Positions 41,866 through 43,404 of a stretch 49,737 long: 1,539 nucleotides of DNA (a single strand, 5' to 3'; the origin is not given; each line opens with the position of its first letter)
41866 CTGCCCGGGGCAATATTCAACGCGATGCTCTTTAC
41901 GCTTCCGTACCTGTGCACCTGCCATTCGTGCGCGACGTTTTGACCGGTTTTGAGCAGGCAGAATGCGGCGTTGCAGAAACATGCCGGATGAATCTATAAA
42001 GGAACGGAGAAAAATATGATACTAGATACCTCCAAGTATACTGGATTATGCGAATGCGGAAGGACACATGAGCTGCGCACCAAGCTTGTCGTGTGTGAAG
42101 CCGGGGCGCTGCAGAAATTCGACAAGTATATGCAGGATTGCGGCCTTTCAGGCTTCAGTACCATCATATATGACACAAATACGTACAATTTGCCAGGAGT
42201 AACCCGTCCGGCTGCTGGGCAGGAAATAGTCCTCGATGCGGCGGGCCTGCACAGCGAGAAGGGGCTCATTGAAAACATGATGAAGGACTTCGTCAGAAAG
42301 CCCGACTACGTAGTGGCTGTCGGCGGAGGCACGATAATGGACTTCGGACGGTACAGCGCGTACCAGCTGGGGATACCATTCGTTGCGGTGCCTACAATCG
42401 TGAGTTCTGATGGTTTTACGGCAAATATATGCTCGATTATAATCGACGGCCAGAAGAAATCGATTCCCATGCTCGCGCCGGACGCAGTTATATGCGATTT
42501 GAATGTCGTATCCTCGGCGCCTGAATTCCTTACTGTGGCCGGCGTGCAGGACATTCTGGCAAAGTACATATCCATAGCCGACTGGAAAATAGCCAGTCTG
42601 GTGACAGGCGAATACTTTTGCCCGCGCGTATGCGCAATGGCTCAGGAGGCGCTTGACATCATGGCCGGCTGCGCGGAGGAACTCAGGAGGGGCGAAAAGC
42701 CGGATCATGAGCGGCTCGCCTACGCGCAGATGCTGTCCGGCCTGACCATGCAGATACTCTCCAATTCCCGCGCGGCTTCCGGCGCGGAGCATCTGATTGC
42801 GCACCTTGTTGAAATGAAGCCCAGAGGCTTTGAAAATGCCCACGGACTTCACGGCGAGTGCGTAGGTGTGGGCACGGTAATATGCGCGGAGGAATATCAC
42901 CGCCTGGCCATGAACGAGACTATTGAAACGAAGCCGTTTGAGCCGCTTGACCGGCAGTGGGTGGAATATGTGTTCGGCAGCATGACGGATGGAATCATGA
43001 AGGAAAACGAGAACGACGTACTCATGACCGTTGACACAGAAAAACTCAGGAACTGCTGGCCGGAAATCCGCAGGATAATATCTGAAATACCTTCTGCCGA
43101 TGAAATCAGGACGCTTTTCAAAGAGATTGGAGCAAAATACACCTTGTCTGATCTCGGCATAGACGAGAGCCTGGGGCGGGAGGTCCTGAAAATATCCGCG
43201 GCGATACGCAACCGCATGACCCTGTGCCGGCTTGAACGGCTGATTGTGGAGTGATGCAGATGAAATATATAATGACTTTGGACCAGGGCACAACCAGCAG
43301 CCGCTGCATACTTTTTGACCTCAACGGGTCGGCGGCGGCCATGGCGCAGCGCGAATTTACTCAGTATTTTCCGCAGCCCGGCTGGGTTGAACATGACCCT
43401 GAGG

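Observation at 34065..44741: Terminator-bounded cassette: PocR/AraC sensor, three hydrolase-membrane fusion paralogues, G1P-dehydrogenase-like enzyme and glycerol kinase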

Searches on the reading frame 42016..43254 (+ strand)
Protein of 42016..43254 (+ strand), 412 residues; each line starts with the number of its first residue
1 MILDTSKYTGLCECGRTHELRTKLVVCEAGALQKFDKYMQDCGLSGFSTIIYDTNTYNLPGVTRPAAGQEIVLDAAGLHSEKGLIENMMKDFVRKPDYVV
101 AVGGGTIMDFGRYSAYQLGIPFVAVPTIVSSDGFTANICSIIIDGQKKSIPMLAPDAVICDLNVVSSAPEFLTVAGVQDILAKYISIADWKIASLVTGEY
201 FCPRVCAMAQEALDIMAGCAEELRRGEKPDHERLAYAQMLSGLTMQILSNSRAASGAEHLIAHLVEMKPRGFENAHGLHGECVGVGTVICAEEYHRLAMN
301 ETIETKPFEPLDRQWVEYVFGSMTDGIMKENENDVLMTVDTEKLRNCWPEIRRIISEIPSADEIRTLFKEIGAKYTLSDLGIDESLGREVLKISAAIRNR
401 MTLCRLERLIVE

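Call 3: search_protein_families(library=pfam, proteins=[window:42016-43254:+], max_evalue=0.1)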
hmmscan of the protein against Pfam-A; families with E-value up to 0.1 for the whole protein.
window:42016-43254:+ (412 aa): 3 families
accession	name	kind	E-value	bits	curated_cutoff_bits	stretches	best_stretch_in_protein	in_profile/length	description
PF13685.12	Fe-ADH_2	-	1e-26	94.2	28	1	27-169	2-149/149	Iron-containing alcohol dehydrogenase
PF00465.25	Fe-ADH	-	8.5e-11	42.2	31.3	1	25-161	4-167/168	Iron-containing alcohol dehydrogenase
PF01761.26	DHQ_synthase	-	1.8e-06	28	24.2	1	83-169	18-109/115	3-dehydroquinate synthase N-terminal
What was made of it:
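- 42016..43254 (+): Fe-ADH_2 dehydrogenase of the G1P-dehydrogenase (EgsA/AraM) branch (412 aa). PF13685 E 1e-26 (call 3).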

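Call 4: search_protein_families(library=ncbifam, proteins=[window:42016-43254:+], max_evalue=0.1)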
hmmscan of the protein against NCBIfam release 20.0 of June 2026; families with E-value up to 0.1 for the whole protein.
window:42016-43254:+ (412 aa): 16 families
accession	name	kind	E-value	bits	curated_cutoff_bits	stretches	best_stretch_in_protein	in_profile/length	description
NF002022.0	PRK00843.1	equivalog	2.4e-50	171.5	413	1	25-291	14-279/350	NAD(P)-dependent glycerol-1-phosphate dehydrogenase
NF006941.0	PRK09423.1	subfamily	4.8e-15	55.3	336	1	94-188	83-180/367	glycerol dehydrogenase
NF047954.1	PrpdilGlycDhGldA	equivalog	1.3e-09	37.8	700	1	97-186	86-178/365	bifunctional L-1,2-propanediol dehydrogenase/glycerol dehydrogenase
NF053832.1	GlycoaldRedHalo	equivalog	1.4e-09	37.6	550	1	94-186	83-178/363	glycolaldehyde reductase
TIGR01357.1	aroB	equivalog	2.7e-09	36.7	305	1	84-196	71-187/344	3-dehydroquinate synthase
NF007880.0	PRK10586.1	equivalog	6e-08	32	429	1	79-185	70-179/362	oxidoreductase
NF010378.0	PRK13805.1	equivalog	0.00012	20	951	1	122-278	597-744/872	bifunctional acetaldehyde-CoA/alcohol dehydrogenase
NF041822.1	daptide_DH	equivalog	0.00015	20.7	300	1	85-111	45-70/363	daptide-type RiPP biosynthesis dehydogenase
TIGR03405.1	Phn_Fe-ADH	equivalog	0.00024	20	423.7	0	114-254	121-256/355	iron-containing alcohol dehydrogenase PsrA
NF004852.0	PRK06203.1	equivalog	0.00039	19.4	333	1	84-179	110-210/407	3-dehydroquinate synthase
NF011998.0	PRK15454.1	equivalog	0.0012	17.6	556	1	100-276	129-301/395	ethanolamine utilization ethanol dehydrogenase EutG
TIGR04425.1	P_lya_rel_AroB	hypoth_equivalog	0.017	14.1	400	1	81-177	68-169/348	AroB-related putative sugar phosphate phospholyase (cyclizing)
NF058672.1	4HyButDHCUPNE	equivalog_domain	0.019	14.1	500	0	120-185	131-199/378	4-hydroxybutyrate dehydrogenase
NF010627.0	PRK14021.1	equivalog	0.019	13.4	565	1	81-195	255-373/542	bifunctional shikimate kinase/3-dehydroquinate synthase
NF007911.0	PRK10624.1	equivalog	0.026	13.5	537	0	120-265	132-268/382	lactaldehyde reductase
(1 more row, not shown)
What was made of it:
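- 42016..43254 (+): NF002022 scores 171 bits against a 413-bit cut-off (call 4).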

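Call 20: search_solved_structures(query=window:42016-43254:+, max_evalue=0.001, show_alignments=2)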
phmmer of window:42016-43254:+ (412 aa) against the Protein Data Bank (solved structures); distinct sequences matched with E-value up to 0.001: 19.
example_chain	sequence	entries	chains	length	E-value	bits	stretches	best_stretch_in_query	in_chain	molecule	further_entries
9h4x_A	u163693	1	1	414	3.4e-39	138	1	82-324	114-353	Glycerol-1-phosphate dehydrogenase [NAD(P)+]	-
4rgq_A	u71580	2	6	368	4e-34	121.3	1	96-291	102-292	Glycerol-1-phosphate dehydrogenase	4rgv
4rfl_A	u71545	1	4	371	4.1e-34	121.3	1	96-291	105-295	Glycerol-1-phosphate dehydrogenase [NAD(P)+]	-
3ce9_A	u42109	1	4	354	2.8e-27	98.8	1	95-294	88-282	Glycerol dehydrogenase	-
5fb3_A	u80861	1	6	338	2.9e-27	98.8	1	95-291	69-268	Glycerol-1-phosphate dehydrogenase [NAD(P)+]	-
1kq3_A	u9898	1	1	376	4.9e-13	51.9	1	93-288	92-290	glycerol dehydrogenase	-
6csj_A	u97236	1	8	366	2.2e-11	46.5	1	67-288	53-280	Glycerol dehydrogenase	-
1ta9_A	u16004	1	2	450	9.5e-10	41.1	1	88-187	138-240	glycerol dehydrogenase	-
1jpu_A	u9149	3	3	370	8.1e-09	38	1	67-295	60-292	glycerol dehydrogenase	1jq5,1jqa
5xn8_A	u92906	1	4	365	4.5e-08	35.5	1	99-288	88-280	Glycerol Dehydrogenase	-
13go_A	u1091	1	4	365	5.6e-08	35.2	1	94-186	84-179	Glycerol dehydrogenase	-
8k1g_A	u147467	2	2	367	6e-08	35.1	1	95-288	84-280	Glycerol dehydrogenase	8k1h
4mca_A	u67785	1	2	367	7.3e-08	34.9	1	99-187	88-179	Glycerol dehydrogenase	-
5zxl_A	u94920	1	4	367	1.1e-07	34.2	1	99-288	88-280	Glycerol dehydrogenase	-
8goa_A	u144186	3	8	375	1.2e-07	34.1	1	99-288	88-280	Glycerol dehydrogenase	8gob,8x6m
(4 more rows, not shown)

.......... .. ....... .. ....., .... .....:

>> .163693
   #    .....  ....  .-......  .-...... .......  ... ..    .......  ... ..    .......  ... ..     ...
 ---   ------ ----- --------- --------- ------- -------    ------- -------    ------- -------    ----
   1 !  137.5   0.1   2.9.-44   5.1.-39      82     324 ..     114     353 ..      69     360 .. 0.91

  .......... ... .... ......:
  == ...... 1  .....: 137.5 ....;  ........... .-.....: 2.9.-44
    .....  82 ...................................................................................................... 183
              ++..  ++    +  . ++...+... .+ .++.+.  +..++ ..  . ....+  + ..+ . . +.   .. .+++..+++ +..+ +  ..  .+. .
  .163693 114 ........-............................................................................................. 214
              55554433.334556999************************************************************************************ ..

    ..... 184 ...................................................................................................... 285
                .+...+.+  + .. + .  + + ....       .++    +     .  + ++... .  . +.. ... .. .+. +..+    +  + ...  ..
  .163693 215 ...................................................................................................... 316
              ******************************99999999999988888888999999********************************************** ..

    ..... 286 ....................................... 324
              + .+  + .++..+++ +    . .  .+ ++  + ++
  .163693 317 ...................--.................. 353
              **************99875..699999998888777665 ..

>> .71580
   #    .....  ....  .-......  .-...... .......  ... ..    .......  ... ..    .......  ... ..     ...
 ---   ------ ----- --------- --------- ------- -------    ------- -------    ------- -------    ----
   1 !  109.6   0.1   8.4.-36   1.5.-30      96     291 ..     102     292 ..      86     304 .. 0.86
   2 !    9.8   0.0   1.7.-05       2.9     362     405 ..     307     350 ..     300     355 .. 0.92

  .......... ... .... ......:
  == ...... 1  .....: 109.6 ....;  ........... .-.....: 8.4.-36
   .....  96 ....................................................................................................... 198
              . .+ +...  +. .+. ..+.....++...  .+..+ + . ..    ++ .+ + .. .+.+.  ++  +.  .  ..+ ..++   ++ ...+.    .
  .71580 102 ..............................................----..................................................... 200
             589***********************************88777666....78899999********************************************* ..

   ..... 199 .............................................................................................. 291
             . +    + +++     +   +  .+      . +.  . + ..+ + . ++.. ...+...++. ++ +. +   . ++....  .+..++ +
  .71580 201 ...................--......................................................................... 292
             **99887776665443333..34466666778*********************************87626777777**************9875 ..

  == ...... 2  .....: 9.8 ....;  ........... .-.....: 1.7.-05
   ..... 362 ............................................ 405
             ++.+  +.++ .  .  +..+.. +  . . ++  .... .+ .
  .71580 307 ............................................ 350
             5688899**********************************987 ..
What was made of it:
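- On sn-Glycerol-1-phosphate dehydrogenase (EgsA/AraM, NF002022): It is nevertheless the best-scoring family, and the closest solved structures are G1PDHs (call 20).
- Closest known: sn-Glycerol-1-phosphate dehydrogenase. Same: The motifs I recall as metal-binding are conserved in the alignment (calls 4, 20).
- The DH is in the G1PDH/AraM branch (calls 4, 20).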

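Call 63: find_homologous_proteins(query=window:42016-43254:+, max_evalue=1e-20)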
Query window:42016-43254:+ (412 aa): 1865 proteins with E <= 1e-20 among 8000 candidates; the best 120 are listed.
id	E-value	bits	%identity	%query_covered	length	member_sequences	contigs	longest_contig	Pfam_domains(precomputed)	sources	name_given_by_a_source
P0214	4.2e-276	933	100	100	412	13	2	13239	PF13685.13,PF00465.26,PF01761.27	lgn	-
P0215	4.6e-214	729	77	100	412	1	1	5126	PF13685.13,PF00465.26,PF01761.27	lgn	-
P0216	1.8e-212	723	76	100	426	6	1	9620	PF13685.13,PF00465.26,PF01761.27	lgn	-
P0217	3.0e-212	723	75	100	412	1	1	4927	PF13685.13,PF00465.26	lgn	-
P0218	5.1e-212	722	77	100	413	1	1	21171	PF13685.13,PF00465.26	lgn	-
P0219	2.3e-211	720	75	100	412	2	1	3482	PF13685.13,PF00465.26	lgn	-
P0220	9.0e-211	718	75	100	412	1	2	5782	PF13685.13,PF00465.26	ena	-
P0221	2.0e-210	717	77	100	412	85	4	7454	PF13685.13,PF00465.26,PF01761.27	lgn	-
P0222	4.7e-210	716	76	100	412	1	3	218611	PF13685.13,PF00465.26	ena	-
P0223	4.9e-210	715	76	100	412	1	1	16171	PF13685.13,PF00465.26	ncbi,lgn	-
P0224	6.4e-210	715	76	100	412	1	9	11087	PF13685.13,PF00465.26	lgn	-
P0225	1.2e-209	714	76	100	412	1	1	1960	PF13685.13,PF00465.26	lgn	-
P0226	1.9e-209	714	75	100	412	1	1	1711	PF13685.13,PF00465.26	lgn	-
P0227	2.6e-209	713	75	100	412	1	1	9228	PF13685.13,PF00465.26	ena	-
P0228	2.6e-209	713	75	100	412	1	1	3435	PF13685.13,PF00465.26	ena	-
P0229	4.6e-209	712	75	100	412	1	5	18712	PF13685.13,PF00465.26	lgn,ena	-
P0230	4.6e-209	712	75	100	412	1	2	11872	PF13685.13,PF00465.26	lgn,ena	-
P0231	4.9e-209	712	75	100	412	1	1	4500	PF13685.13,PF00465.26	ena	-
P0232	5.1e-209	712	76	100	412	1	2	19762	PF13685.13,PF00465.26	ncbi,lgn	-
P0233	2.2e-208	710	75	100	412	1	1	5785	PF13685.13,PF00465.26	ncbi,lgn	-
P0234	2.6e-208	710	75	100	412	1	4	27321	PF13685.13,PF00465.26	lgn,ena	-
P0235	3.5e-208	709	75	100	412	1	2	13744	PF13685.13,PF00465.26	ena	-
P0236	4.9e-208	709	75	100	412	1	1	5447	PF13685.13,PF00465.26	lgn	-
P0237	5.1e-208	709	75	100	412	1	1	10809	PF13685.13,PF00465.26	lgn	-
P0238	8.0e-208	708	75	100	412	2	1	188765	PF13685.13,PF00465.26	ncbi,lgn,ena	-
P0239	8.1e-208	708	75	100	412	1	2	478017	PF13685.13,PF00465.26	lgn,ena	-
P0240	1.1e-207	708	75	100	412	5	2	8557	PF13685.13,PF00465.26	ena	-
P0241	2.0e-207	707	75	100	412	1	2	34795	PF13685.13,PF00465.26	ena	-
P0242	2.3e-207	707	75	100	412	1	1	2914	PF13685.13,PF00465.26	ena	-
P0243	1.2e-206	704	74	100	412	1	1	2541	PF13685.13,PF00465.26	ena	-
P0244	2.2e-206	703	75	100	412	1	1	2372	PF13685.13,PF00465.26,PF01761.27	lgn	-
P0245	4.3e-206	702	74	100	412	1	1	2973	PF13685.13,PF00465.26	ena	-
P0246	1.4e-205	701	74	100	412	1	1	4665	PF13685.13,PF00465.26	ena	-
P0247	1.8e-205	700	74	100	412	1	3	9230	PF13685.13,PF00465.26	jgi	-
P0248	4.1e-205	699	74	100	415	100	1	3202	PF13685.13,PF00465.26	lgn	-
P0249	5.9e-205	699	74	100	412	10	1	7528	PF13685.13,PF00465.26,PF01761.27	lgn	-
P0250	6.3e-205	699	73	100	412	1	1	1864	PF13685.13,PF00465.26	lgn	-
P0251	6.7e-205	699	74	100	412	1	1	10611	PF13685.13,PF00465.26,PF01761.27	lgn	-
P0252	7.3e-205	698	73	100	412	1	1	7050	PF13685.13,PF00465.26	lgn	-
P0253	7.5e-205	698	74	100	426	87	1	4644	PF13685.13,PF00465.26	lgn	-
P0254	8.4e-205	698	74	100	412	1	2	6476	PF13685.13,PF00465.26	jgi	-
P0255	9.0e-205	698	74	100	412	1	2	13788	PF13685.13,PF00465.26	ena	-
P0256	1.2e-204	698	73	100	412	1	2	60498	PF13685.13,PF00465.26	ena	-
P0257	1.2e-204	698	74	100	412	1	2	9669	PF13685.13,PF00465.26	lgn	-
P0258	1.7e-204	697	73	100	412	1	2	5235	PF13685.13,PF00465.26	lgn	-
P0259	2.1e-204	697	74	100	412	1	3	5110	PF13685.13,PF00465.26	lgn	-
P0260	2.2e-204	697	74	100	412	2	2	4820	PF13685.13,PF00465.26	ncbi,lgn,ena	-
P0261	2.6e-204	697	74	100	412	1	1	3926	PF13685.13,PF00465.26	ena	-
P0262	3.1e-204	696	73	100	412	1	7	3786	PF13685.13,PF00465.26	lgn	-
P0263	3.3e-204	696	73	100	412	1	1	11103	PF13685.13,PF00465.26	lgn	-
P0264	4.6e-204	696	73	100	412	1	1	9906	PF13685.13,PF00465.26,PF01761.27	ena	-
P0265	4.7e-204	696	73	100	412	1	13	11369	PF13685.13,PF00465.26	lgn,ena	-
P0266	4.7e-204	696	73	100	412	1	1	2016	PF13685.13,PF00465.26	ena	-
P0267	5.7e-204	695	74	100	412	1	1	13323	PF13685.13,PF00465.26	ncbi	-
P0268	6.2e-204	695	73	100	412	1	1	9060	PF13685.13,PF00465.26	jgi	-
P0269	6.2e-204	695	73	100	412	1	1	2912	PF13685.13,PF00465.26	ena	-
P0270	6.9e-204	695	73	100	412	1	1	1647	PF13685.13,PF00465.26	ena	-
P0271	7.7e-204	695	74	100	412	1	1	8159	PF13685.13,PF00465.26,PF01761.27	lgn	-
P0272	8.3e-204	695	73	100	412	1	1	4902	PF13685.13,PF00465.26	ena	-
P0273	8.4e-204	695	73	100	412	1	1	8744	PF13685.13,PF00465.26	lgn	-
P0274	8.5e-204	695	73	100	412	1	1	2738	PF13685.13,PF00465.26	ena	-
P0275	8.6e-204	695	73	100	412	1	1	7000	PF13685.13,PF00465.26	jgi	-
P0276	8.7e-204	695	73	100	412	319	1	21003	PF13685.13,PF00465.26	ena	-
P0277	8.9e-204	695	73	100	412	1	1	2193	PF13685.13,PF00465.26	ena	-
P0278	9.3e-204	695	74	100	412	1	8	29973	PF13685.13,PF00465.26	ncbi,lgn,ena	-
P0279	1.1e-203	694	73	100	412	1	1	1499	PF13685.13,PF00465.26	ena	-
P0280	1.2e-203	694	73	100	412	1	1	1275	PF13685.13,PF00465.26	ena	-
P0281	1.2e-203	694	73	100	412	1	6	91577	PF13685.13,PF00465.26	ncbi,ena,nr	ncbi:MAG: iron-containing alcohol dehydrogenase [Oscillospiraceae bacterium]|nr:iron-containing alco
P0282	1.8e-203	694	73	100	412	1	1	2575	PF13685.13,PF00465.26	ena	-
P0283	1.9e-203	694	73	100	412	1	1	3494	PF13685.13,PF00465.26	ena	-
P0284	2.0e-203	694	74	100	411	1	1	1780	PF13685.13,PF00465.26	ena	-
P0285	2.3e-203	694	73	100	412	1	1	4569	PF13685.13,PF00465.26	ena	-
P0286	2.4e-203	693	73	100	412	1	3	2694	PF13685.13,PF00465.26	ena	-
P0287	2.4e-203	693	74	100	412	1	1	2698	PF13685.13,PF00465.26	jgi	-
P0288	2.4e-203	693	73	100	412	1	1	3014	PF13685.13,PF00465.26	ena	-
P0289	2.5e-203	693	73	100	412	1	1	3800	PF13685.13,PF00465.26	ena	-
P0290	3.2e-203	693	73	100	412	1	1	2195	PF13685.13,PF00465.26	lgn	-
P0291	3.4e-203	693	73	100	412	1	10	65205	PF13685.13,PF00465.26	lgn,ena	-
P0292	3.4e-203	693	75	100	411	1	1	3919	PF13685.13,PF00465.26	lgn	-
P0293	3.4e-203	693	74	100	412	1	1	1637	PF13685.13,PF00465.26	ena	-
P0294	3.4e-203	693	74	100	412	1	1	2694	PF13685.13,PF00465.26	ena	-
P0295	3.8e-203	693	74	100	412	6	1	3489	PF13685.13,PF00465.26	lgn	-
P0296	4.2e-203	693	73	100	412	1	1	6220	PF13685.13,PF00465.26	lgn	-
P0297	4.5e-203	693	73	100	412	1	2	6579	PF13685.13,PF00465.26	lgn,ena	-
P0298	4.5e-203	693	73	100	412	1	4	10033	PF13685.13,PF00465.26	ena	-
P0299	4.5e-203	693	73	100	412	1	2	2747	PF13685.13,PF00465.26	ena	-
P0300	4.6e-203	692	74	100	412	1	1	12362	PF13685.13,PF00465.26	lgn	-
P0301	4.7e-203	692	74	100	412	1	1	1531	PF13685.13,PF00465.26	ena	-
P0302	4.7e-203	692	73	100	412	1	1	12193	PF13685.13,PF00465.26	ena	-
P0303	4.7e-203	692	73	100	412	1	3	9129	PF13685.13,PF00465.26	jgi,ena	-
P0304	4.7e-203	692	74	100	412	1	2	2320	PF13685.13,PF00465.26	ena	-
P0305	4.8e-203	692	74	100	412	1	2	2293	PF13685.13,PF00465.26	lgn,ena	-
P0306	6.2e-203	692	73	100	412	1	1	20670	PF13685.13,PF00465.26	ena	-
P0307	6.2e-203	692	73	100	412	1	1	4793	PF13685.13,PF00465.26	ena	-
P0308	6.2e-203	692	73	100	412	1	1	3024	PF13685.13,PF00465.26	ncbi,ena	-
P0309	6.2e-203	692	73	100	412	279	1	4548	PF13685.13,PF00465.26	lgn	-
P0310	6.2e-203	692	73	100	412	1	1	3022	PF13685.13,PF00465.26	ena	-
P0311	6.2e-203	692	73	100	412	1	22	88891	PF13685.13,PF00465.26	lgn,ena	-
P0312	6.3e-203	692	73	100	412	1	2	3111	PF13685.13,PF00465.26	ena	-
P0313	6.5e-203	692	73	100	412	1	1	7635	PF13685.13,PF00465.26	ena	-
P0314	8.5e-203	692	73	100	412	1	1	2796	PF13685.13,PF00465.26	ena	-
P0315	8.6e-203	692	73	100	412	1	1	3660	PF13685.13,PF00465.26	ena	-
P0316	8.6e-203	692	73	100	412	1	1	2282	PF13685.13,PF00465.26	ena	-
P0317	8.6e-203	692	73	100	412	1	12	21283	PF13685.13,PF00465.26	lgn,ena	-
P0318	8.9e-203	692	73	100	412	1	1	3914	PF13685.13,PF00465.26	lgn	-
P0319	1.0e-202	691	74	100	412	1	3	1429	PF13685.13,PF00465.26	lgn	-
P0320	1.2e-202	691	73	100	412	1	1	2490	PF13685.13,PF00465.26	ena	-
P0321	1.2e-202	691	73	100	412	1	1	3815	PF13685.13,PF00465.26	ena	-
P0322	1.3e-202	691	74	100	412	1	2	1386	PF13685.13,PF00465.26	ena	-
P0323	1.4e-202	691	73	100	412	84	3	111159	PF13685.13,PF00465.26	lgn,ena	-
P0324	1.6e-202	691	73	100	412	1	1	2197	PF13685.13,PF00465.26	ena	-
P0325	1.9e-202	690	73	100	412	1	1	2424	PF13685.13,PF00465.26,PF01761.27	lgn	-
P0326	2.2e-202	690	73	100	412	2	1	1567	PF13685.13,PF00465.26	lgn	-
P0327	2.2e-202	690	73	100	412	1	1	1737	PF13685.13,PF00465.26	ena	-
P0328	2.5e-202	690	72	100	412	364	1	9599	PF13685.13,PF00465.26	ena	-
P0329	2.8e-202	690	73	100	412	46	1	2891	PF13685.13,PF00465.26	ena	-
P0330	3.1e-202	690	73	100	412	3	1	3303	PF13685.13,PF00465.26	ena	-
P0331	3.1e-202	690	73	100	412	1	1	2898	PF13685.13,PF00465.26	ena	-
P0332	3.2e-202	690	73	100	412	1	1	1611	PF13685.13,PF00465.26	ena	-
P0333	3.7e-202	690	73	100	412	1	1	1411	PF13685.13,PF00465.26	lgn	-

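Call 64: find_encoding_contigs(protein=P0239, flank=8000, max_places=2)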
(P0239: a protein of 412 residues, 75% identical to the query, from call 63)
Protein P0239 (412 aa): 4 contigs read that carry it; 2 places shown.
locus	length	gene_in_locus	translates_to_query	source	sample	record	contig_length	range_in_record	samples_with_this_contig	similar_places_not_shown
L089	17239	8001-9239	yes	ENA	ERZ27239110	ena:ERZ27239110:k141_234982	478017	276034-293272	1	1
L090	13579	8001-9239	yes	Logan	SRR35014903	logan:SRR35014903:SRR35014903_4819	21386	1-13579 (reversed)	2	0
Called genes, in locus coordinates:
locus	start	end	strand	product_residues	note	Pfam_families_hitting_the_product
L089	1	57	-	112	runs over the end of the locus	PF02452:PemK_toxin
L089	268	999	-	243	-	PF00106:adh_short, PF08659:KR, PF23441:SDR, PF13561:adh_short_C2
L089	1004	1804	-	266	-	PF01553:Acyltransferase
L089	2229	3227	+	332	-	PF10114:PocR, PF00165:HTH_AraC (weak), PF12833:HTH_18, PF00165:HTH_AraC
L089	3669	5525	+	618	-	PF05448:AXE1 (faint), PF12740:PETase (weak), PF02129:Peptidase_S15 (weak), PF12697:Abhydrolase_6 (weak)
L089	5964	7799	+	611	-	PF05448:AXE1 (faint), PF01738:DLH (weak), PF02129:Peptidase_S15, PF00326:Peptidase_S9 (weak)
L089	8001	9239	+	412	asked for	PF00465:Fe-ADH (weak), PF13685:Fe-ADH_2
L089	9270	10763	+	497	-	PF00370:FGGY_N, PF02782:FGGY_C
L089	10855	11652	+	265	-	PF00702:Hydrolase, PF13344:Hydrolase_6, PF13242:Hydrolase_like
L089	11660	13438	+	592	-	PF02366:PMT, PF13231:PMT_2, PF16192:PMT_4TMC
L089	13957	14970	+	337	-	PF11185:DUF2971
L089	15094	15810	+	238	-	-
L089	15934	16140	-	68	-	PF13443:HTH_26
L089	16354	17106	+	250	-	-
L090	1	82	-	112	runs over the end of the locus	PF02452:PemK_toxin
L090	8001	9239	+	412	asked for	PF00465:Fe-ADH (weak), PF13685:Fe-ADH_2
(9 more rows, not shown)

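Call 65: find_encoding_contigs(protein=P0222, flank=8000, max_places=2)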
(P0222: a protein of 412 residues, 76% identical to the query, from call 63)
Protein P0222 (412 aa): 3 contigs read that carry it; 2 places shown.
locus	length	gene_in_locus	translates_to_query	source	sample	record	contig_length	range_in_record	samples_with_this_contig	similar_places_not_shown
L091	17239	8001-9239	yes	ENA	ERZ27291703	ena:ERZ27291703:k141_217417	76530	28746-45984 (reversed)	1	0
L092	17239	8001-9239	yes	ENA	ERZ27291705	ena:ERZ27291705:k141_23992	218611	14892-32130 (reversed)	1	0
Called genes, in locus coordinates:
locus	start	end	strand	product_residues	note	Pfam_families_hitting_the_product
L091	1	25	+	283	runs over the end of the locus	PF13472:Lipase_GDSL_2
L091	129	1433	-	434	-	PF02885:Glycos_trans_3N, PF00591:Glycos_transf_3, PF07831:PYNP_C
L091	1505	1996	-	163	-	-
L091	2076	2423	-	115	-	PF02452:PemK_toxin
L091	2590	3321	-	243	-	PF00106:adh_short, PF08659:KR, PF23441:SDR, PF13561:adh_short_C2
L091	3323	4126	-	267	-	PF01553:Acyltransferase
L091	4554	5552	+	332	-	PF10114:PocR, PF00165:HTH_AraC, PF12833:HTH_18, PF00165:HTH_AraC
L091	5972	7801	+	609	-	PF05448:AXE1 (faint), PF01738:DLH (faint), PF02129:Peptidase_S15, PF00326:Peptidase_S9 (weak)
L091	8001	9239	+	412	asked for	PF00465:Fe-ADH (weak), PF13685:Fe-ADH_2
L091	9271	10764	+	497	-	PF00370:FGGY_N, PF02782:FGGY_C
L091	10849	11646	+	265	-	PF00702:Hydrolase, PF13344:Hydrolase_6, PF13242:Hydrolase_like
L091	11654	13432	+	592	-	PF13231:PMT_2, PF02366:PMT, PF16192:PMT_4TMC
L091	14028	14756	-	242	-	PF03009:GDPD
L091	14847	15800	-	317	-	PF00005:ABC_tran, PF13304:AAA_21 (faint), PF08352:oligo_HPY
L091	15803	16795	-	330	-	PF00005:ABC_tran, PF08352:oligo_HPY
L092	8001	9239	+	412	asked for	PF00465:Fe-ADH (weak), PF13685:Fe-ADH_2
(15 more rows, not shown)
